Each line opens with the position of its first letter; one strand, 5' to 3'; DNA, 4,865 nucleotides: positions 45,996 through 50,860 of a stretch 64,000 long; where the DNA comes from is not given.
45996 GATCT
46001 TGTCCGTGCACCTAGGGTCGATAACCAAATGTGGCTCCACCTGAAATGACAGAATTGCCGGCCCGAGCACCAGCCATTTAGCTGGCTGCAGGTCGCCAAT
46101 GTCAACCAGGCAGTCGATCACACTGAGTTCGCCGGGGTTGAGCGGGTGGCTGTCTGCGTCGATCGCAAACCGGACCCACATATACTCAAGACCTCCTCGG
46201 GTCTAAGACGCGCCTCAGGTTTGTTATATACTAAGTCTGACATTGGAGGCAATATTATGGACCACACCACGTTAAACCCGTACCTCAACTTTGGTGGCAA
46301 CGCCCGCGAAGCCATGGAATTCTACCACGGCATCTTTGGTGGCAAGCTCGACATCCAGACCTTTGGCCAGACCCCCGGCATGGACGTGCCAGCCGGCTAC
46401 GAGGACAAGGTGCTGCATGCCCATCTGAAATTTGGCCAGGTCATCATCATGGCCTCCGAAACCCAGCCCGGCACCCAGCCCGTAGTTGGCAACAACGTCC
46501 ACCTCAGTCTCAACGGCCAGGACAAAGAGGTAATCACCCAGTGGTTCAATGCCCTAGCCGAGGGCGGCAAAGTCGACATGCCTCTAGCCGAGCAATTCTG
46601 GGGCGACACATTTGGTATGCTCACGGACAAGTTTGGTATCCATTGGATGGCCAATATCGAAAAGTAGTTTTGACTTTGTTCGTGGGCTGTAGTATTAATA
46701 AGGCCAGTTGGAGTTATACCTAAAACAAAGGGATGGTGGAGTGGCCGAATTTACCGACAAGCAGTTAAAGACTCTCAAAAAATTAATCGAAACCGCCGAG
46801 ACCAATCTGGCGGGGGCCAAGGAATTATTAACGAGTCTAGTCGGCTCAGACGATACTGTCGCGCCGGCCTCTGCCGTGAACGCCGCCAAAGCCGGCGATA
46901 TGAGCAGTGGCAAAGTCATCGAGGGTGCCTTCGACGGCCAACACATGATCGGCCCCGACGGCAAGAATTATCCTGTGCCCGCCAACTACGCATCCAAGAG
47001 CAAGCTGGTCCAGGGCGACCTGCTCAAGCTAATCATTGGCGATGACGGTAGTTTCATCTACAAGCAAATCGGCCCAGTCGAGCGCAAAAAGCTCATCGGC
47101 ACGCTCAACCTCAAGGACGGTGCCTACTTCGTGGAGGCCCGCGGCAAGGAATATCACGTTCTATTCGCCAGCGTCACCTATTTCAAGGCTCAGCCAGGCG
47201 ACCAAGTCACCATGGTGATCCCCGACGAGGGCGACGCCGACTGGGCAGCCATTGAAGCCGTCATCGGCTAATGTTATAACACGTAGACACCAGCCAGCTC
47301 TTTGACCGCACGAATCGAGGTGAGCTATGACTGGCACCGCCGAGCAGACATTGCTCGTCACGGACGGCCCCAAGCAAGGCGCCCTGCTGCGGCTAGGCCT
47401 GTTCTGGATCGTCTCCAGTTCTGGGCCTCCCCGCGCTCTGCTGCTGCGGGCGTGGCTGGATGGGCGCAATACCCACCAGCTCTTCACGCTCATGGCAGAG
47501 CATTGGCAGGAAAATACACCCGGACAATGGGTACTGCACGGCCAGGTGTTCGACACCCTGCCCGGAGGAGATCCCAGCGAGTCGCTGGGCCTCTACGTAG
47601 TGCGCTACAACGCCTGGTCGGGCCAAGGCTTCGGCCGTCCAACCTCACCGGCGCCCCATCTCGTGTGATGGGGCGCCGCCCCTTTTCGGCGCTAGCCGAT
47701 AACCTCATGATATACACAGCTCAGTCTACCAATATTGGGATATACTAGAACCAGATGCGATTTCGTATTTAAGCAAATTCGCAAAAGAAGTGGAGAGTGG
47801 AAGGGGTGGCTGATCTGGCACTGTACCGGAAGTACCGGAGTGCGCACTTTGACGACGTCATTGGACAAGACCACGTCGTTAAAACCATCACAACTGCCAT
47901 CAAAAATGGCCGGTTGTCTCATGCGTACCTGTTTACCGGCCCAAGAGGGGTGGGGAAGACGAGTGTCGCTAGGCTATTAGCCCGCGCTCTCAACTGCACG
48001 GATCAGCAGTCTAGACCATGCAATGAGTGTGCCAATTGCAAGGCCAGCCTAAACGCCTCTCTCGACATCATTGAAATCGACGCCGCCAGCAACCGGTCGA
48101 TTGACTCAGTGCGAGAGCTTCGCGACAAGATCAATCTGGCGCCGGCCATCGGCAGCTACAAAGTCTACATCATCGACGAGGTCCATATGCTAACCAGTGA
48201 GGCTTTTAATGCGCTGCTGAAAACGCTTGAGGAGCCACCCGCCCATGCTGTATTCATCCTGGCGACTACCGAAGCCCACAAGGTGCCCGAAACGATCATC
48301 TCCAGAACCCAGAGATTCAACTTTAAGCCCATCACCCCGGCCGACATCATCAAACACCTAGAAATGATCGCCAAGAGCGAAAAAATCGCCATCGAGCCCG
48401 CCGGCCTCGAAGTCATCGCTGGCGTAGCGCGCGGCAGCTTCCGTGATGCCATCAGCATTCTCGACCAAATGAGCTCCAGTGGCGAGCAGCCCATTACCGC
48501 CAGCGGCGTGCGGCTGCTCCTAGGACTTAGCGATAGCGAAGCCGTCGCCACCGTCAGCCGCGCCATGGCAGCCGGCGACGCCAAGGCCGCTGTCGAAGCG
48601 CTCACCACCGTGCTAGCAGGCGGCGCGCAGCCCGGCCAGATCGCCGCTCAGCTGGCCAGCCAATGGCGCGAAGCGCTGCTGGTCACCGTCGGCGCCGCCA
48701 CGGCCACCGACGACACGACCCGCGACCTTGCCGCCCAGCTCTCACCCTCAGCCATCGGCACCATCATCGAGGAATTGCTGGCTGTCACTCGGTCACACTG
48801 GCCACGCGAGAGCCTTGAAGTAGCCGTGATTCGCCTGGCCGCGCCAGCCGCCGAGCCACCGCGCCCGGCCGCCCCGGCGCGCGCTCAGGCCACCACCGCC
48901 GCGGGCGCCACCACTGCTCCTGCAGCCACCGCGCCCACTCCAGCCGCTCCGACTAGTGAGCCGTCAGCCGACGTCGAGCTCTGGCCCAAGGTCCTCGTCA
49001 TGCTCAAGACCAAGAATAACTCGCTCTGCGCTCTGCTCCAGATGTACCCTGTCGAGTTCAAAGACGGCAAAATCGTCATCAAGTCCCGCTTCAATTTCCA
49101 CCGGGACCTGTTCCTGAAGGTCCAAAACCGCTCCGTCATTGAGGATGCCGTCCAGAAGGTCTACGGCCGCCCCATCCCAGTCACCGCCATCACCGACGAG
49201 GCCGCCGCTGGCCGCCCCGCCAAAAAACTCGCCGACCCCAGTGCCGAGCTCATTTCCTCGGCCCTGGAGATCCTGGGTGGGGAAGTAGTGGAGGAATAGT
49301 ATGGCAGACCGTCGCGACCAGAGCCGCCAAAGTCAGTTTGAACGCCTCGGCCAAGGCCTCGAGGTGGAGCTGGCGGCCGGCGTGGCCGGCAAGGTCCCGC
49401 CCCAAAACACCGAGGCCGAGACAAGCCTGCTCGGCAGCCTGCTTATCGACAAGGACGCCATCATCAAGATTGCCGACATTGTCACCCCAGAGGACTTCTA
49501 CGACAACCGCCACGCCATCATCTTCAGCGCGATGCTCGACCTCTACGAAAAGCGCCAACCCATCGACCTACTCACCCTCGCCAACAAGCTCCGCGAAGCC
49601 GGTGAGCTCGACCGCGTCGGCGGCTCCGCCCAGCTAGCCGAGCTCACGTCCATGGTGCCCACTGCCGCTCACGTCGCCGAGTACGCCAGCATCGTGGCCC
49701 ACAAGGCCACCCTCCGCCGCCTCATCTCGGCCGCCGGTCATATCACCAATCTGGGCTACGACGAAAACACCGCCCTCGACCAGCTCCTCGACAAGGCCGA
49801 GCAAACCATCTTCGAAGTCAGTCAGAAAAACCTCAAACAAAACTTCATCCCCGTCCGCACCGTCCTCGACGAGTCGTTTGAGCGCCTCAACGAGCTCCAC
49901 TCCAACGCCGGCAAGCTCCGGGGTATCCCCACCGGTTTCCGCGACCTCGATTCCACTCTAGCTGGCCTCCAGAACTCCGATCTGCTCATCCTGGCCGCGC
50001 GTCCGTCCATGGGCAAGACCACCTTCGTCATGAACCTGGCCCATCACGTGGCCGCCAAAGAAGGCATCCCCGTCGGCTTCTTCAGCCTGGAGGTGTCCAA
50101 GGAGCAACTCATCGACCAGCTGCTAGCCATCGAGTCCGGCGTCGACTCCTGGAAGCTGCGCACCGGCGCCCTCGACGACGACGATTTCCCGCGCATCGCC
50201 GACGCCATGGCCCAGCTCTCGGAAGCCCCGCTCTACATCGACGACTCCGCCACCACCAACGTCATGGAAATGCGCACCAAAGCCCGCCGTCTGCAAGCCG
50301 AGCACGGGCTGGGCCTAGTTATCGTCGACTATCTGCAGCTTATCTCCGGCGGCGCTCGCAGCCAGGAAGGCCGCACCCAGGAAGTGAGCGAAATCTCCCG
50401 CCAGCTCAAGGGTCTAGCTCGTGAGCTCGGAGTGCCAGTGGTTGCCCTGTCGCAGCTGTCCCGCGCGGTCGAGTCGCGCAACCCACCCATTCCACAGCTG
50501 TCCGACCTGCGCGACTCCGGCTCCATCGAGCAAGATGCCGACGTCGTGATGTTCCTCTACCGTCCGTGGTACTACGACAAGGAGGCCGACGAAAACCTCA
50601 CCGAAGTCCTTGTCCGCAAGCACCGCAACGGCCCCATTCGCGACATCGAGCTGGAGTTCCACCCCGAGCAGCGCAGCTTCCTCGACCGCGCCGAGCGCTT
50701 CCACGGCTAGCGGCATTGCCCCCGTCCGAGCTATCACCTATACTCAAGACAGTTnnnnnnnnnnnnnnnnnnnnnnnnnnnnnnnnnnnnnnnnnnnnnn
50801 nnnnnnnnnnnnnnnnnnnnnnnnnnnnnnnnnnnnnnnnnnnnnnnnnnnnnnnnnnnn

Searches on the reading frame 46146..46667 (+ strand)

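Call 46: search_protein_families(library=pfam, proteins=[window:46146-46667:+], max_evalue=0.001)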
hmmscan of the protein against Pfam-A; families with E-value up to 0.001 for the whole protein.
window:46146-46667:+ (173 aa): 2 families
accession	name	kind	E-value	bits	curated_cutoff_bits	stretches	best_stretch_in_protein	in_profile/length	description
PF00903.31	Glyoxalase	-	6.6e-10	39.9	20.6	1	47-168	6-120/121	Glyoxalase/Bleomycin resistance protein/Dioxygenase superfamily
PF06983.19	3-dmu-9_3-mt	-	2.6e-09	38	24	1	44-167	4-113/116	3-demethylubiquinone-9 3-methyltransferase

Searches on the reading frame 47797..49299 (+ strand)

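Call 45: search_protein_families(library=pfam, proteins=[window:47797-49299:+], max_evalue=0.001)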
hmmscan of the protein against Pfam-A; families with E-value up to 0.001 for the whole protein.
window:47797-49299:+ (500 aa): 14 families
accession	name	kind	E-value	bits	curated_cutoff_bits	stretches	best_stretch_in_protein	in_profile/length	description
PF13177.12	DNA_pol3_delta2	-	2.8e-46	157.9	27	1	24-179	2-160/161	DNA polymerase III, delta subunit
PF00004.35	AAA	-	7.3e-13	49.5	21.2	1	45-175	2-127/131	ATPase family associated with various cellular activities (AAA)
PF22608.2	DNAX_ATPase_lid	-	5.4e-12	45.7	27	1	184-225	2-43/49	DNA polymerase III clamp loader subunit, ATPase lid domain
PF12169.13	DNA_pol3_gamma3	-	8.8e-11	42.2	24.4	1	233-356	1-136/143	DNA polymerase III subunits gamma and tau domain III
PF07728.20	AAA_5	-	6.2e-08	33.2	22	1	45-147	3-93/139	AAA domain (dynein-related subfamily)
PF13401.12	AAA_22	-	2.3e-07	31.6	27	1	45-157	9-122/130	AAA domain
PF05496.18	RuvB_N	-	9.5e-07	29.1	27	1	14-72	2-65/159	Holliday junction DNA helicase RuvB P-loop domain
PF13604.12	AAA_30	-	1.7e-06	28.4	27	1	43-153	20-121/191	AAA domain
PF06068.19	TIP49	-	2.6e-06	27.3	23.8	0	123-159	277-312/347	TIP49 P-loop domain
PF13173.12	AAA_14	-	5.3e-05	23.7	27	1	43-159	4-100/129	AAA domain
PF12775.13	AAA_7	-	0.00017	21.6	25.8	1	41-139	33-119/181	P-loop containing dynein motor region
PF13191.12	AAA_16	-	0.00023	22.1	32.6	1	22-78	3-63/167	AAA ATPase domain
PF13245.12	AAA_19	-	0.00034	21.2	25.1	0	34-150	4-119/134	AAA domain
PF04851.21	ResIII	-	0.00052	20.4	22.5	0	86-145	99-151/164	Type III restriction enzyme, res subunit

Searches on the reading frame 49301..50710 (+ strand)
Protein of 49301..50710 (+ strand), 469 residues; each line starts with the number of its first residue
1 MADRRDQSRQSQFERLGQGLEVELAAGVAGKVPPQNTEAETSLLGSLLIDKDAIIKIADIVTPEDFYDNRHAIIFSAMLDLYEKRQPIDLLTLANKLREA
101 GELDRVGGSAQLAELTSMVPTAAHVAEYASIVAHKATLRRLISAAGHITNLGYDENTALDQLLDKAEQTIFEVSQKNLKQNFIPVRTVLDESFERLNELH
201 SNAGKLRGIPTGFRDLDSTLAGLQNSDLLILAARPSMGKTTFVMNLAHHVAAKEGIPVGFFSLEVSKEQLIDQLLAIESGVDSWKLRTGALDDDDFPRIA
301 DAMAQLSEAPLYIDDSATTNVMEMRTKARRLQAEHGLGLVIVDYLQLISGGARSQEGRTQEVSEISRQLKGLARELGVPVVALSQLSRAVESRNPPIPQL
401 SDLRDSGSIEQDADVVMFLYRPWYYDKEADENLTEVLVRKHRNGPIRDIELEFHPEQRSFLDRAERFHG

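Call 45: search_protein_families(library=pfam, proteins=[window:49301-50710:+], max_evalue=0.001)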
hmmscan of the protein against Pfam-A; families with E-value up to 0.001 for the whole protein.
window:49301-50710:+ (469 aa): 4 families
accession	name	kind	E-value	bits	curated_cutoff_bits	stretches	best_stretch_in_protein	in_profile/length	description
PF03796.21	DnaB_C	-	1.1e-102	343.3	27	1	208-460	1-253/255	DnaB-like helicase C terminal domain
PF00772.26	DnaB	-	1.7e-35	121.6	23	1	33-133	2-102/103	DnaB-like helicase N terminal domain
PF13481.12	AAA_25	-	5.5e-15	55.9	27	1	217-386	23-190/195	AAA domain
PF06745.19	ATPase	-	1e-05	25.5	26.6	1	209-372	1-154/231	KaiC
